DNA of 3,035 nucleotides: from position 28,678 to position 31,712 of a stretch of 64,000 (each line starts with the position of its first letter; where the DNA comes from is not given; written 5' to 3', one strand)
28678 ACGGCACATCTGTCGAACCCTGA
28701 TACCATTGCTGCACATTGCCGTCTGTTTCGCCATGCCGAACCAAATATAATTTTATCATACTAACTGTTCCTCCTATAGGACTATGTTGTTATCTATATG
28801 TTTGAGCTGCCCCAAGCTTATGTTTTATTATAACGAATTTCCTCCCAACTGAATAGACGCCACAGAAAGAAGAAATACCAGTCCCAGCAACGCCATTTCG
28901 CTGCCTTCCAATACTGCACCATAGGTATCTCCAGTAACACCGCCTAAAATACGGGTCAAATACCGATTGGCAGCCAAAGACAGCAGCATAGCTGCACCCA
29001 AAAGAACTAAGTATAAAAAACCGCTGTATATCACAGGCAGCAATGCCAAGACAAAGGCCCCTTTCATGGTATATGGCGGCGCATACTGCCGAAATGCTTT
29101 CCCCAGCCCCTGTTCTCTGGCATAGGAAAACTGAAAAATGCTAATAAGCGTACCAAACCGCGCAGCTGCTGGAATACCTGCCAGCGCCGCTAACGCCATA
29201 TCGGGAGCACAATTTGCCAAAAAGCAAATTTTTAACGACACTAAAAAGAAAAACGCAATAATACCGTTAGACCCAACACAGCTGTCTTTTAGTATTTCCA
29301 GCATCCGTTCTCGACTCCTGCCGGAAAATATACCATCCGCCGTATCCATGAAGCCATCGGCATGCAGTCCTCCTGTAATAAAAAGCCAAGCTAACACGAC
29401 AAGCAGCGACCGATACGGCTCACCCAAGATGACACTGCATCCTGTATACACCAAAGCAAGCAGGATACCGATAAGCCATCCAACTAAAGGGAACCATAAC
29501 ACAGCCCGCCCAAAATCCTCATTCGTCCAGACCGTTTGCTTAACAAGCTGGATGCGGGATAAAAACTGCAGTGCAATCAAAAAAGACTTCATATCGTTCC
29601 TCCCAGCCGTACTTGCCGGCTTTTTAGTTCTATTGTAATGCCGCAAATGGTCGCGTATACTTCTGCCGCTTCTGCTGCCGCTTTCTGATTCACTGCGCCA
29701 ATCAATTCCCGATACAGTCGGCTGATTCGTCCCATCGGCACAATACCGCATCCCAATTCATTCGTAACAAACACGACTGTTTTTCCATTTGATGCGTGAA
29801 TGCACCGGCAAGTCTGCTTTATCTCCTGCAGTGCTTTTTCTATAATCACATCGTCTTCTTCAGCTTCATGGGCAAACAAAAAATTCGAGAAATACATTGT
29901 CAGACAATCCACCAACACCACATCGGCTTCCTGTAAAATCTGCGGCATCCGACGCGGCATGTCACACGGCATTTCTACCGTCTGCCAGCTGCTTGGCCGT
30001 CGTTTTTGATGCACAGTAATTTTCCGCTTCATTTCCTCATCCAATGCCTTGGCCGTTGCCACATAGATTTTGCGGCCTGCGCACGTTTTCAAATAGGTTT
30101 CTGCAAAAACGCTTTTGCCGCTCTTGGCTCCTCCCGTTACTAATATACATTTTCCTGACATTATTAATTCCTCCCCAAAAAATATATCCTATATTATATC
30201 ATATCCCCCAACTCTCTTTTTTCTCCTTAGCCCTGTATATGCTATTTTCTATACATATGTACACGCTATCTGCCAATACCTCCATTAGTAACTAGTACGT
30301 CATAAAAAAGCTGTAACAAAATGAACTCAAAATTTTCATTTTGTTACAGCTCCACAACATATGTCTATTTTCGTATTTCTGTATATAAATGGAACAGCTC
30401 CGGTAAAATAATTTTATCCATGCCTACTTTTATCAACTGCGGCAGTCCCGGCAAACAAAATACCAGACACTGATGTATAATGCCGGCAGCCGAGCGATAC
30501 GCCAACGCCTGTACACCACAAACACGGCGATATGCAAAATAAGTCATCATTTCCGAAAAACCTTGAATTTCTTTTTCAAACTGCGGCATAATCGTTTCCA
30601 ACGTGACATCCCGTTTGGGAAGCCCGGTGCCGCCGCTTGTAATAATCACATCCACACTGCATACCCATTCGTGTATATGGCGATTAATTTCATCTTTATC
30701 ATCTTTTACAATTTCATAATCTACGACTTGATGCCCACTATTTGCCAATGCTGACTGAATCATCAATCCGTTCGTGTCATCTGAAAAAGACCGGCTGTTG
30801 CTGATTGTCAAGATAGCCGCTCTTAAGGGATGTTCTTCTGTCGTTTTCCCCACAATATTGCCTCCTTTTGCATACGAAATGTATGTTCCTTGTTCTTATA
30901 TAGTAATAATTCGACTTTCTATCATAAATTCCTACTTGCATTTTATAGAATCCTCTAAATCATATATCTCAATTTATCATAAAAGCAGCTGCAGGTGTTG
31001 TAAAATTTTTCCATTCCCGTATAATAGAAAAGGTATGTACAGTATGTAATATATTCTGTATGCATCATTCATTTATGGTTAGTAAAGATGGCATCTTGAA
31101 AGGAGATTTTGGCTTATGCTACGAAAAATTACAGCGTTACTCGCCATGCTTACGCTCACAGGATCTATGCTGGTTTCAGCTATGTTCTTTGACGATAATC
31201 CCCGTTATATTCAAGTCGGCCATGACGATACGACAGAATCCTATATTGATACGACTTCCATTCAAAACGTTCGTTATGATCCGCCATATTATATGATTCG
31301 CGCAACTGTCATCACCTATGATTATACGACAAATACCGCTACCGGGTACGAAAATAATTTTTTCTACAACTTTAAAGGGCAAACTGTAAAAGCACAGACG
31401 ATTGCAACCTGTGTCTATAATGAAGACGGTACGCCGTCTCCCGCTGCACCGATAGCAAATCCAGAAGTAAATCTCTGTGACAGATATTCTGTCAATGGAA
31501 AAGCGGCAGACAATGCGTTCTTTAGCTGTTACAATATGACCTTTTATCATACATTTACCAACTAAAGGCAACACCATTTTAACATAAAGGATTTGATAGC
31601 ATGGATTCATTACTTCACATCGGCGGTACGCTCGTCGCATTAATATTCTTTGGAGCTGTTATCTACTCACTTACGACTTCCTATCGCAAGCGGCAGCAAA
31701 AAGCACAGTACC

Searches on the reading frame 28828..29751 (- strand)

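Call 11: search_protein_families(library=pfam, proteins=[window:28828-29751:-], max_evalue=0.01)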
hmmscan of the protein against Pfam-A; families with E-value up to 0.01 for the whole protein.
window:28828-29751:- (307 aa): 1 family
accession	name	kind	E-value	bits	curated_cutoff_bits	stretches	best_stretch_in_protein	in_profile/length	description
PF02654.20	CobS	-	1.5e-52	179.2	23.2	1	60-289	1-206/207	Cobalamin-5-phosphate synthase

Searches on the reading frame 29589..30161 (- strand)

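Call 11: search_protein_families(library=pfam, proteins=[window:29589-30161:-], max_evalue=0.01)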
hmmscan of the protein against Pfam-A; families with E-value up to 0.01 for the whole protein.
window:29589-30161:- (190 aa): 3 families
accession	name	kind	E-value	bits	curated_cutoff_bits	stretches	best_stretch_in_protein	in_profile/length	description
PF02283.22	CobU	-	7.6e-54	182.2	27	1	6-179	1-168/168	Cobinamide kinase / cobinamide phosphate guanyltransferase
PF06745.19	ATPase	-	0.0016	18.3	26.6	1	2-39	18-59/231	KaiC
PF13191.12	AAA_16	-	0.0085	17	32.6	0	3-42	24-63/167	AAA ATPase domain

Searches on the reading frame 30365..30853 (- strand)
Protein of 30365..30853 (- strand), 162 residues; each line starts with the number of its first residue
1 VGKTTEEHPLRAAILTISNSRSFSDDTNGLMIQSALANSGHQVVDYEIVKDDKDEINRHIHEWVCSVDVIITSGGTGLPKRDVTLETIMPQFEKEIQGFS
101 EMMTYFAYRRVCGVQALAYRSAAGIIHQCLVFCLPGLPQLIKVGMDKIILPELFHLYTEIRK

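Call 11: search_protein_families(library=pfam, proteins=[window:30365-30853:-], max_evalue=0.01)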
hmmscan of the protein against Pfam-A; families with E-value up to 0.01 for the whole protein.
window:30365-30853:- (162 aa): 1 family
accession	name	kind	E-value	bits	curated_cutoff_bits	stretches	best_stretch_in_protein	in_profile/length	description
PF00994.29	MoCF_biosynth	-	1.2e-28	100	26.6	1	13-155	1-144/144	Probable molybdopterin binding domain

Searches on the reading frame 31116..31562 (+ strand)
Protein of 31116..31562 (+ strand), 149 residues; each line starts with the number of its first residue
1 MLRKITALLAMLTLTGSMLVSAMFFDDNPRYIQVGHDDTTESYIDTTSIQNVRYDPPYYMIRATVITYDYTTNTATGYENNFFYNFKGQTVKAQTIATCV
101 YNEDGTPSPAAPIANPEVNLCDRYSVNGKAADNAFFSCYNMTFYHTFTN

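Call 11: search_protein_families(library=pfam, proteins=[window:31116-31562:+], max_evalue=0.01)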
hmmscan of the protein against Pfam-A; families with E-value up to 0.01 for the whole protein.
window:31116-31562:+ (149 aa): 0 families

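Call 29: search_protein_families(library=phrogs, proteins=[window:31116-31562:+], max_evalue=0.01)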
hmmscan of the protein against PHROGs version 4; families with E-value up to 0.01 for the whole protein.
window:31116-31562:+ (149 aa): 0 families

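Call 30: search_protein_families(library=padloc, proteins=[window:31116-31562:+], max_evalue=0.01)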
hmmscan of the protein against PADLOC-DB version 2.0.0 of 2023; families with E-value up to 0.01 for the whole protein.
window:31116-31562:+ (149 aa): 0 families

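Call 40: find_homologous_proteins(query=window:31116-31562:+, max_evalue=0.01)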
Query window:31116-31562:+ (149 aa): 52 proteins with E <= 0.01 among 65 candidates.
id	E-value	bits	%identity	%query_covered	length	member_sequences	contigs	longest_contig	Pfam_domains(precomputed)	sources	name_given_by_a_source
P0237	3.2e-95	334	100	100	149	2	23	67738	-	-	-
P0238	1.7e-93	328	99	100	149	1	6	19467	-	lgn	-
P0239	1.7e-92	325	97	100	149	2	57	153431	-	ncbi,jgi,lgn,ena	-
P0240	2.5e-92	324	97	100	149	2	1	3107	-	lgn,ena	-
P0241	1.6e-91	321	96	100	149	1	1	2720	-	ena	-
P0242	1.7e-83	295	87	100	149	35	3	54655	-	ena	-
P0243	1.4e-70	254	96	81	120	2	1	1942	-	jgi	-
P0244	4.7e-70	252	74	100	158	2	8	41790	-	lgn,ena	-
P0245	7.5e-70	251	75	100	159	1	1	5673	-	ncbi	-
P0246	3.4e-69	249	80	100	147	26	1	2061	-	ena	-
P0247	4.1e-69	249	71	100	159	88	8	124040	-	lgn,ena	-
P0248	1.5e-68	247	73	99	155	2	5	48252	-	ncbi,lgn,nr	ncbi:MAG: hypothetical protein LKF74_07150 [Megasphaera sp.]|nr:hypothetical protein [Megasphaera sp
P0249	1.5e-68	247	74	99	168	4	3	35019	-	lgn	-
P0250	4.7e-68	245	72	100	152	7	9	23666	-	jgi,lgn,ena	jgi:hypothetical protein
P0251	2.8e-67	243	73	99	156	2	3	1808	-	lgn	-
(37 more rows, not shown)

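Call 81: search_solved_structures(query=A4, max_evalue=10)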
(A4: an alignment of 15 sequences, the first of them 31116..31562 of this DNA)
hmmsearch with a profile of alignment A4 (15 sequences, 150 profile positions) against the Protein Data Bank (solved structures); distinct sequences matched with E-value up to 10: 0.
